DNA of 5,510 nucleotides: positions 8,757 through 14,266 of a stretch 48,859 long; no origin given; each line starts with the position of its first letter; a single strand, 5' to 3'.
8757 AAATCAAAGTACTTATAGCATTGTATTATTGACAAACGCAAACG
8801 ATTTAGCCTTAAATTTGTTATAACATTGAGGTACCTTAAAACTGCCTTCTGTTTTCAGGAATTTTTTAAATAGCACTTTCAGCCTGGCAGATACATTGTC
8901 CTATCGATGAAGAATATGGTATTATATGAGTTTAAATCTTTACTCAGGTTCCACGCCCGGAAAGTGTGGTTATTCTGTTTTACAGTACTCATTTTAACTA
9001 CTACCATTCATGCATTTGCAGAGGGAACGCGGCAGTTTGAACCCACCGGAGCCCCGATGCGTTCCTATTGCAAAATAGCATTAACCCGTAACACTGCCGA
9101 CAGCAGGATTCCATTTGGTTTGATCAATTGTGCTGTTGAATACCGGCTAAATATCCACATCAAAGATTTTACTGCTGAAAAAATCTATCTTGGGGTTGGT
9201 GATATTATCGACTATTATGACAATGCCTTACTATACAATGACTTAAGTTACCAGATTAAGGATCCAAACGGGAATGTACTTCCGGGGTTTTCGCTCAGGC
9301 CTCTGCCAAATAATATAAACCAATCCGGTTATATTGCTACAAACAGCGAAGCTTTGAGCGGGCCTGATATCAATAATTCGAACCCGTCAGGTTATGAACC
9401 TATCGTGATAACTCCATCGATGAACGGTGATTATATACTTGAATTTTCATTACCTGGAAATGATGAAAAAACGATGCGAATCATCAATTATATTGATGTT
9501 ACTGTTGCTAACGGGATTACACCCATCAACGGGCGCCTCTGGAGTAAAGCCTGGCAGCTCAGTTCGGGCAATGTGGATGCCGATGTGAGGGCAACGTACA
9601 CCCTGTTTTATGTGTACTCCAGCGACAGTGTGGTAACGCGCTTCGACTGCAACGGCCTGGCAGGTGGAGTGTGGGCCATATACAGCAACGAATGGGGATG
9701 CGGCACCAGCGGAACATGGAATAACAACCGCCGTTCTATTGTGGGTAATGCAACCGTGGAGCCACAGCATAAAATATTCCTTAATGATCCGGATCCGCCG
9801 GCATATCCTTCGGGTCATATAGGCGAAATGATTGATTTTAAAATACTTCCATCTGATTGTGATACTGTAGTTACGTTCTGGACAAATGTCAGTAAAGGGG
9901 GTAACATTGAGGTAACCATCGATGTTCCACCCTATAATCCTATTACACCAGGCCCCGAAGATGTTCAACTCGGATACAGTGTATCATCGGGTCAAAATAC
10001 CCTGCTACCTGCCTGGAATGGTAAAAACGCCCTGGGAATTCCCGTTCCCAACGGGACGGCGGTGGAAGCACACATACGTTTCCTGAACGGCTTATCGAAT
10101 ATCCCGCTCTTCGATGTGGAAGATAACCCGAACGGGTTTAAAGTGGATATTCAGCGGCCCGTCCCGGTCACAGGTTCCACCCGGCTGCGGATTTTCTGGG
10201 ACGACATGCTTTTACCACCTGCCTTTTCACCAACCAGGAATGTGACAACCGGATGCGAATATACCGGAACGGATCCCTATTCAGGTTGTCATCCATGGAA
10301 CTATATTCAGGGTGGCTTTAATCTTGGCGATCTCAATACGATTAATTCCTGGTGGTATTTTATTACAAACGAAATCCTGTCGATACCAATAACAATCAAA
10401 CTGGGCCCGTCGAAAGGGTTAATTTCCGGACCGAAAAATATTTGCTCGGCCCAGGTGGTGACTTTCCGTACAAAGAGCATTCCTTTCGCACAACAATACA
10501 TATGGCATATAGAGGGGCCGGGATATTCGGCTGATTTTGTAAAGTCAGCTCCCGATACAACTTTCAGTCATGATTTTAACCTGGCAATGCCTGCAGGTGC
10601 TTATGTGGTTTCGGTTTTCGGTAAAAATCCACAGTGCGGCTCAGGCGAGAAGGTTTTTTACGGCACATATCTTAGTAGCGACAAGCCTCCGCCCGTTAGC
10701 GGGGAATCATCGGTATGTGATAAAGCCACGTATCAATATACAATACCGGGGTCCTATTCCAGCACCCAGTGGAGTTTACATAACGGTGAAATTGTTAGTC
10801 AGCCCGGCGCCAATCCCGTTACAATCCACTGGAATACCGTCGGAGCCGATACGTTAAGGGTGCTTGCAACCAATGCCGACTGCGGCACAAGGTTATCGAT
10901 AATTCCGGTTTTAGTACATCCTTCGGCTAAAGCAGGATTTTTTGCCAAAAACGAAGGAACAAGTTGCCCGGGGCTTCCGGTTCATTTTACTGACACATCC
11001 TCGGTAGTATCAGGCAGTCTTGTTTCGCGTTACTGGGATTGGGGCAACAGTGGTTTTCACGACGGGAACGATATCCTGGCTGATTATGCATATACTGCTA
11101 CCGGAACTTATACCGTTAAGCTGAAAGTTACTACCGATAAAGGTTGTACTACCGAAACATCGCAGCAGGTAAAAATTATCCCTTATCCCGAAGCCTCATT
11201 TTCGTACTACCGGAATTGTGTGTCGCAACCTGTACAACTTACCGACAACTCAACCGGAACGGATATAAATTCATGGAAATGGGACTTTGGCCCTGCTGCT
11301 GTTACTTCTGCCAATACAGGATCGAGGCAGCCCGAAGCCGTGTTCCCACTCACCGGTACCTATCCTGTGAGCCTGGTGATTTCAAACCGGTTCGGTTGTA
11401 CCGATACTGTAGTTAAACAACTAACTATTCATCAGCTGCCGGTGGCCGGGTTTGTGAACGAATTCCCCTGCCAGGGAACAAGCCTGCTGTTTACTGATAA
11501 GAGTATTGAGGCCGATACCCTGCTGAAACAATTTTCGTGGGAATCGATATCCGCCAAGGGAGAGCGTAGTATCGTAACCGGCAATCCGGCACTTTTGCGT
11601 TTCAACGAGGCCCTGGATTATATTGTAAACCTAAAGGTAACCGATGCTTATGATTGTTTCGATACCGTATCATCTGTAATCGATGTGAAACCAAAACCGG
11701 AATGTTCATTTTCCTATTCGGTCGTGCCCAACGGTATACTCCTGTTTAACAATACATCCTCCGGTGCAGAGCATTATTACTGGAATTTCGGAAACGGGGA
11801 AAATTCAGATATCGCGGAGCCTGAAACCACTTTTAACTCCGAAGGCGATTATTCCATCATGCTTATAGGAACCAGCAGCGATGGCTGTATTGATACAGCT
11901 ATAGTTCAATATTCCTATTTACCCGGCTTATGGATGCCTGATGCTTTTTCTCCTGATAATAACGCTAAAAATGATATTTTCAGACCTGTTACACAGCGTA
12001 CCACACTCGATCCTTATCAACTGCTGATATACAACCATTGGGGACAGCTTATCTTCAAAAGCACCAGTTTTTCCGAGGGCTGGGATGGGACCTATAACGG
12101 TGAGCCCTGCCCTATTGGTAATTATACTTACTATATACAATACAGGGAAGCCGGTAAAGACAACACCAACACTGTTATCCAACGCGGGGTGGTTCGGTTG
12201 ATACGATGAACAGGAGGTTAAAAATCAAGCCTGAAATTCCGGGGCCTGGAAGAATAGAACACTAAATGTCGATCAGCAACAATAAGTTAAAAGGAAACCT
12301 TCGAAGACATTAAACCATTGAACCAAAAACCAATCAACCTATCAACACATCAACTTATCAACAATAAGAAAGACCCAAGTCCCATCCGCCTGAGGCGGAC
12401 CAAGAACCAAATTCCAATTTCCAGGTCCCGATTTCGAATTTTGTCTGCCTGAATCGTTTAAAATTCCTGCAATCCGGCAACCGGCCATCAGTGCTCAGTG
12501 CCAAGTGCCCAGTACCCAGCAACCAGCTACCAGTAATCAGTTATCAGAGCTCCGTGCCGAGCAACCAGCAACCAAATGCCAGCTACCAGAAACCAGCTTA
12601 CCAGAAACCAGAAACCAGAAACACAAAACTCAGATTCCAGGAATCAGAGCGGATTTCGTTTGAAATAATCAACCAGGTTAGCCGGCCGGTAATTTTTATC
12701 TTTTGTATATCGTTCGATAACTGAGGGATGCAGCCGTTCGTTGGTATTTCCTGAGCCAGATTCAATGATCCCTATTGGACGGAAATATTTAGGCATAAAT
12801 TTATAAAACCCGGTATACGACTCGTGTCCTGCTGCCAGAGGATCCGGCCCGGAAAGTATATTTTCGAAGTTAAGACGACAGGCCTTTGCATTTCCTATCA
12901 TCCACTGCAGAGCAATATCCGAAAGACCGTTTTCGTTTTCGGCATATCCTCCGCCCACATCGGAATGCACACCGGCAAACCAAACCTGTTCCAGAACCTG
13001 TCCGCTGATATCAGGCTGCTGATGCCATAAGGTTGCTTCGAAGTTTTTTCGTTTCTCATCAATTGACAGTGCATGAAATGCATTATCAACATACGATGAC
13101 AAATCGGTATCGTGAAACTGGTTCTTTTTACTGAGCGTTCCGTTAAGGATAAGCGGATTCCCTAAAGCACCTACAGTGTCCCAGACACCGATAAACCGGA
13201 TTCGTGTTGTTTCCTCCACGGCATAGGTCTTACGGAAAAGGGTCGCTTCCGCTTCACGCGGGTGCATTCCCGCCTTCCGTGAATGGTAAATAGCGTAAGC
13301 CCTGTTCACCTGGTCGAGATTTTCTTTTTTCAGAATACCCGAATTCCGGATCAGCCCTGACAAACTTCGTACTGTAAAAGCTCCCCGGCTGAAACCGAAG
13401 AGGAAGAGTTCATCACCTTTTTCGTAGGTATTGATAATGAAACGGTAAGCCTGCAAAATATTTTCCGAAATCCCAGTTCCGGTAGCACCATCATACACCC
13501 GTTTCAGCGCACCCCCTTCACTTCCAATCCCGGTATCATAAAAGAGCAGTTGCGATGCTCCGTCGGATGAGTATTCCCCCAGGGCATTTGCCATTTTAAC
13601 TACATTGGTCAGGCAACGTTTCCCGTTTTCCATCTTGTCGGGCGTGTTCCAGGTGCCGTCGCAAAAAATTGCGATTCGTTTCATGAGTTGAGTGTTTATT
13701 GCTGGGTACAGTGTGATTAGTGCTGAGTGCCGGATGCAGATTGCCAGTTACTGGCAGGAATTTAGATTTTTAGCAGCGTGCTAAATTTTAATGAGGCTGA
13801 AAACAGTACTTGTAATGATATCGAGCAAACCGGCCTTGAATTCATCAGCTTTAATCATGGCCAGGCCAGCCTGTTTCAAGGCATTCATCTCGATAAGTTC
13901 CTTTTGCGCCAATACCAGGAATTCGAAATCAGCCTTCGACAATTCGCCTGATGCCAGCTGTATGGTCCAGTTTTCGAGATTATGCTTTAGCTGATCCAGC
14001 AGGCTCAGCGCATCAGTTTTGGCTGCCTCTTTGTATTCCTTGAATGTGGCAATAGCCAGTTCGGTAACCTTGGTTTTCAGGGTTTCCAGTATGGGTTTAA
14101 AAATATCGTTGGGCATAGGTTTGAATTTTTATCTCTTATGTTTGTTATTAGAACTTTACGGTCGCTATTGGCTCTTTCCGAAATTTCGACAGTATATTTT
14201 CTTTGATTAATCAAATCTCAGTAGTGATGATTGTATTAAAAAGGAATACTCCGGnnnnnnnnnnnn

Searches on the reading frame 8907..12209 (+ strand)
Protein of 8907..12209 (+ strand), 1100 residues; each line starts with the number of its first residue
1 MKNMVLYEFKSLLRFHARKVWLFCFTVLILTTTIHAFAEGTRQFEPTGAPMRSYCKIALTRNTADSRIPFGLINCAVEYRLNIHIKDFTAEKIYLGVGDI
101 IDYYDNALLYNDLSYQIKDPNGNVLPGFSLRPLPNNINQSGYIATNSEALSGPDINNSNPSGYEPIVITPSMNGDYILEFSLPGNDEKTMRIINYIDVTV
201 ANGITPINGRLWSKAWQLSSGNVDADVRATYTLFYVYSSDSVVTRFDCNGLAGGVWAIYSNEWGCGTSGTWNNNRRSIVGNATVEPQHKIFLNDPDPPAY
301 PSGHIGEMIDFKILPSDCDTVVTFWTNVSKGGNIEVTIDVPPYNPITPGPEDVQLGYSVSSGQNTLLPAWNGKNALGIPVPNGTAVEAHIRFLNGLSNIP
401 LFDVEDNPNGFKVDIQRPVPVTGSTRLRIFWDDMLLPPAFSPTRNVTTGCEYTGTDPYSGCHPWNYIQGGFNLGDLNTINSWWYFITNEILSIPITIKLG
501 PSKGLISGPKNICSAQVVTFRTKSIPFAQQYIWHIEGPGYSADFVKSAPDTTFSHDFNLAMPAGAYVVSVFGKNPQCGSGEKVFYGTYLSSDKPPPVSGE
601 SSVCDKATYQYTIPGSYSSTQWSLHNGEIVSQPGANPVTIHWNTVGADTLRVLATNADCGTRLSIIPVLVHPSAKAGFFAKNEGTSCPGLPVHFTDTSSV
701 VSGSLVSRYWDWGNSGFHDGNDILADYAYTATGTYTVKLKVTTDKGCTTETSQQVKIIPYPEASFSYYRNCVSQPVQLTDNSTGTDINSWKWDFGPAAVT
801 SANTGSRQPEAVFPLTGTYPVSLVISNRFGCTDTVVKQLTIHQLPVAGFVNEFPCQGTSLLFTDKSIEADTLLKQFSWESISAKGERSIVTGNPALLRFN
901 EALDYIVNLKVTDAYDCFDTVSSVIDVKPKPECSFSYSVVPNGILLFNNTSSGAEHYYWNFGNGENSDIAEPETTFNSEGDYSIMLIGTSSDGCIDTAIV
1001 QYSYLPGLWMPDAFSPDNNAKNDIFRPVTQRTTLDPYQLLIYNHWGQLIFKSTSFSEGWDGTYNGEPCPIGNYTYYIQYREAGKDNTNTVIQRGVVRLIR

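Call 99: search_protein_families(library=pfam, proteins=[window:8907-12209:+], max_evalue=0.00001)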
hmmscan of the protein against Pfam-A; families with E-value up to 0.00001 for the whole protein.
window:8907-12209:+ (1100 aa): 4 families
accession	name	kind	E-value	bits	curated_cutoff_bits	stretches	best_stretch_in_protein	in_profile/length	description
PF18911.6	PKD_4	-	2.4e-24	85.6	27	2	684-753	12-80/85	PKD domain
PF00801.26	PKD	-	1.2e-15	57.7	23.5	0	774-836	15-76/80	PKD domain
PF13585.12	CHU_C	-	5.1e-14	52.6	27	1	1010-1088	3-81/86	CHU_C Type IX secretion signal domain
PF19408.5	PKD_6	-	8.5e-10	39.3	25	0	593-662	4-75/82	PKD-like domain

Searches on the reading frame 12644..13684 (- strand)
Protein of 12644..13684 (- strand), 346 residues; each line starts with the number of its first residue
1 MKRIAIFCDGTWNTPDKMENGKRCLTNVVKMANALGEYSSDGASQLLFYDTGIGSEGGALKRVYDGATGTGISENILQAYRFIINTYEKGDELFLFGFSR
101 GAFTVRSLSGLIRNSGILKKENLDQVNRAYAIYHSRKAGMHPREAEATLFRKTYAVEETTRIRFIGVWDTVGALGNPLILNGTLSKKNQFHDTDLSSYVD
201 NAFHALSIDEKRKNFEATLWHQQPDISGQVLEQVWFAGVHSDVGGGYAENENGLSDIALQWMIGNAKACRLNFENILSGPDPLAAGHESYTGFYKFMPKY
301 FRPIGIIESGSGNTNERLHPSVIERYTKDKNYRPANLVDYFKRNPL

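Call 3: search_protein_families(library=pfam, proteins=[window:12644-13684:-], max_evalue=1)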
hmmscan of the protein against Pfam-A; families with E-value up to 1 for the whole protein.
window:12644-13684:- (346 aa): 2 families
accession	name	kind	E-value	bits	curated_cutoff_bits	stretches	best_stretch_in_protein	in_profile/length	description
PF09994.14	T6SS_Tle1-like_cat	-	1.5e-85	287.5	27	1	2-263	1-285/287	T6SS, Phospholipase effector Tle1-like, catalytic domain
PF21124.2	VinK_C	-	0.24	12.3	27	1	194-212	25-43/62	VinK acyltransferase small domain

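Call 5: search_protein_families(library=padloc, proteins=[window:12644-13684:-], max_evalue=1)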
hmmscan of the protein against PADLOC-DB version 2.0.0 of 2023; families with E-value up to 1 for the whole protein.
window:12644-13684:- (346 aa): 0 families

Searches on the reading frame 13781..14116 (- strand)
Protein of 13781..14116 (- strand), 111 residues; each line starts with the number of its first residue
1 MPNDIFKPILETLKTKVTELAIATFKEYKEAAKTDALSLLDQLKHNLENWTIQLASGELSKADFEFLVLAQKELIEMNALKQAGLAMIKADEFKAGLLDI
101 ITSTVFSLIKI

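Call 3: search_protein_families(library=pfam, proteins=[window:13781-14116:-], max_evalue=1)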
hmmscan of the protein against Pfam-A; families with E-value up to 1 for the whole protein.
window:13781-14116:- (111 aa): 2 families
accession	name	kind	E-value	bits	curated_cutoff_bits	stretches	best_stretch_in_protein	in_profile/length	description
PF20315.3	DUF6611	-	0.0046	17.5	27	1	13-68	101-156/168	Family of unknown function (DUF6611)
PF08581.15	Tup_N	-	0.11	13.2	28.7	1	39-83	5-47/77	Tup N-terminal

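Call 4: search_protein_families(library=ncbifam, proteins=[window:13781-14116:-], max_evalue=1)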
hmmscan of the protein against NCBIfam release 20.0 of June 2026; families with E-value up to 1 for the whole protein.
window:13781-14116:- (111 aa): 1 family
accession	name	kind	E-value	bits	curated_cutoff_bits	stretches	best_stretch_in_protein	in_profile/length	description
NF004549.0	PRK05896.1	equivalog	0.012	14.3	578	1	4-53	185-233/642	DNA polymerase III subunits gamma and tau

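Call 5: search_protein_families(library=padloc, proteins=[window:13781-14116:-], max_evalue=1)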
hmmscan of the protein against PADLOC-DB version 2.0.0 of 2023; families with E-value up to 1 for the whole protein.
window:13781-14116:- (111 aa): 0 families

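Call 16: search_protein_families(library=phrogs, proteins=[window:13781-14116:-], max_evalue=1)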
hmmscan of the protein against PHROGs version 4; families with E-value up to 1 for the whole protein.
window:13781-14116:- (111 aa): 2 families
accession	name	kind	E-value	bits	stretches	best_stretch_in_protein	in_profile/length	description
phrog_8386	-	unknown function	0.11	12.5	1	7-83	103-172/366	-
phrog_31783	-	unknown function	0.17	12.9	1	98-109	4-15/46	-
